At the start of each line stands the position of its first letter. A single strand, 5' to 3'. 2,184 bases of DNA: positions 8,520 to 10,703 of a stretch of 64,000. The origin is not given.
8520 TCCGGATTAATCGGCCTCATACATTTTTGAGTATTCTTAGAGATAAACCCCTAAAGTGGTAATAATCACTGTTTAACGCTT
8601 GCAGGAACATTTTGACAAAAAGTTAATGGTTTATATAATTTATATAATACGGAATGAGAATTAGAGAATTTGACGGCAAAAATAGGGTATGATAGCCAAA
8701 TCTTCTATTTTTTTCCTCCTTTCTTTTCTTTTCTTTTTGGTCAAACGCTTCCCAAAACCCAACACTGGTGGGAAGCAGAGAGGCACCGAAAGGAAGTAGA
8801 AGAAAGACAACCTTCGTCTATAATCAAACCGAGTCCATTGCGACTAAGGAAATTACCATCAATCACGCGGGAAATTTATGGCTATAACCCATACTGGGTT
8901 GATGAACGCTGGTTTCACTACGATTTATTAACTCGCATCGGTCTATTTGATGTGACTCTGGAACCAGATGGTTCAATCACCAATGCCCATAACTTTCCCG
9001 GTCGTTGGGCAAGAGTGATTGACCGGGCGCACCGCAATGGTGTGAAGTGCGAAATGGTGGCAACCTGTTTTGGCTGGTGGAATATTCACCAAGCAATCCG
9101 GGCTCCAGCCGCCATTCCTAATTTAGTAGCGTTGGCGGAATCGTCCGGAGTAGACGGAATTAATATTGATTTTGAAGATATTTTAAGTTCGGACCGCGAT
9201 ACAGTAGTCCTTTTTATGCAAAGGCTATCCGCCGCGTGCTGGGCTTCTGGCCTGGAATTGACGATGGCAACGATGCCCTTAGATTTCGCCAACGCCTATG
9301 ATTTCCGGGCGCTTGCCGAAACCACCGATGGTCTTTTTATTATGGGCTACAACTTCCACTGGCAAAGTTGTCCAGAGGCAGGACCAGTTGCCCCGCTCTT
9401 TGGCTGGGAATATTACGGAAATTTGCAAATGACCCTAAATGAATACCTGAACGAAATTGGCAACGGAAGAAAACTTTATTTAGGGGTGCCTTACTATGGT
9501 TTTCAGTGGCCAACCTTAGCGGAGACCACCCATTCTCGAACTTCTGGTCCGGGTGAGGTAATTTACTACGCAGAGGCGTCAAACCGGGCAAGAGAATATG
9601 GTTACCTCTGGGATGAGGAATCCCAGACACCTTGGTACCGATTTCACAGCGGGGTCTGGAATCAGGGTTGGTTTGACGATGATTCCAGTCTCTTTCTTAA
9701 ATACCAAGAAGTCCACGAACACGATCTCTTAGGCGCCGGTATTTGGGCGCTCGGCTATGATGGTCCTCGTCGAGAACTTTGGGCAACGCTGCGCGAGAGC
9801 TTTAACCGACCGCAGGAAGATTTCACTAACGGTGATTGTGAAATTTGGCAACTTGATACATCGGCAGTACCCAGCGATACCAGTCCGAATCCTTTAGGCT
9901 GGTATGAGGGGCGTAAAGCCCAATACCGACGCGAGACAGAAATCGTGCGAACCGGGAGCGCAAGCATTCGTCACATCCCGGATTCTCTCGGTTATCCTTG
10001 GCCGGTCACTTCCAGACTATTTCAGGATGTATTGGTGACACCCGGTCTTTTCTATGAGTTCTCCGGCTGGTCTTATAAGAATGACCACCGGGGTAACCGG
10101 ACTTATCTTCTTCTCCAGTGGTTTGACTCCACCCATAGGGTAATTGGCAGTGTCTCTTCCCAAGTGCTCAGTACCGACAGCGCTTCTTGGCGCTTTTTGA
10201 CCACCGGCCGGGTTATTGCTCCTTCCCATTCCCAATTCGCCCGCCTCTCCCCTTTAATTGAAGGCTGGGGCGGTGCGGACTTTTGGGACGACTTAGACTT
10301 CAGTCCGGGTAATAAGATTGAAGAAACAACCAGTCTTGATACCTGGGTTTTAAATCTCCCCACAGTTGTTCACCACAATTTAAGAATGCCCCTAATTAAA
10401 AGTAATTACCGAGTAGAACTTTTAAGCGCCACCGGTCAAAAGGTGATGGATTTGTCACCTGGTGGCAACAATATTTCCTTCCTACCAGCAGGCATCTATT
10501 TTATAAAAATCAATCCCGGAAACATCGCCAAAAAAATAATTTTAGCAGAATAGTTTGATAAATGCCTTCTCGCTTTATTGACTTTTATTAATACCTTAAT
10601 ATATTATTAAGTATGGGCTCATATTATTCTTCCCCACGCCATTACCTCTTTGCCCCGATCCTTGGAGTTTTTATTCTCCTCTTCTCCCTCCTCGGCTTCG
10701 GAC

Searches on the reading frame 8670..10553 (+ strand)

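Call 68: search_protein_families(library=pfam, proteins=[window:8670-10553:+], max_evalue=0.00001)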
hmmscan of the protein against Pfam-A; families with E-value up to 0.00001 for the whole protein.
window:8670-10553:+ (627 aa): 1 family
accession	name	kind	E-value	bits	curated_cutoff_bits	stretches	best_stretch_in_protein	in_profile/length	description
PF00704.34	Glyco_hydro_18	-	3.2e-29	103.1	29.6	1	149-364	94-317/317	Glycosyl hydrolases family 18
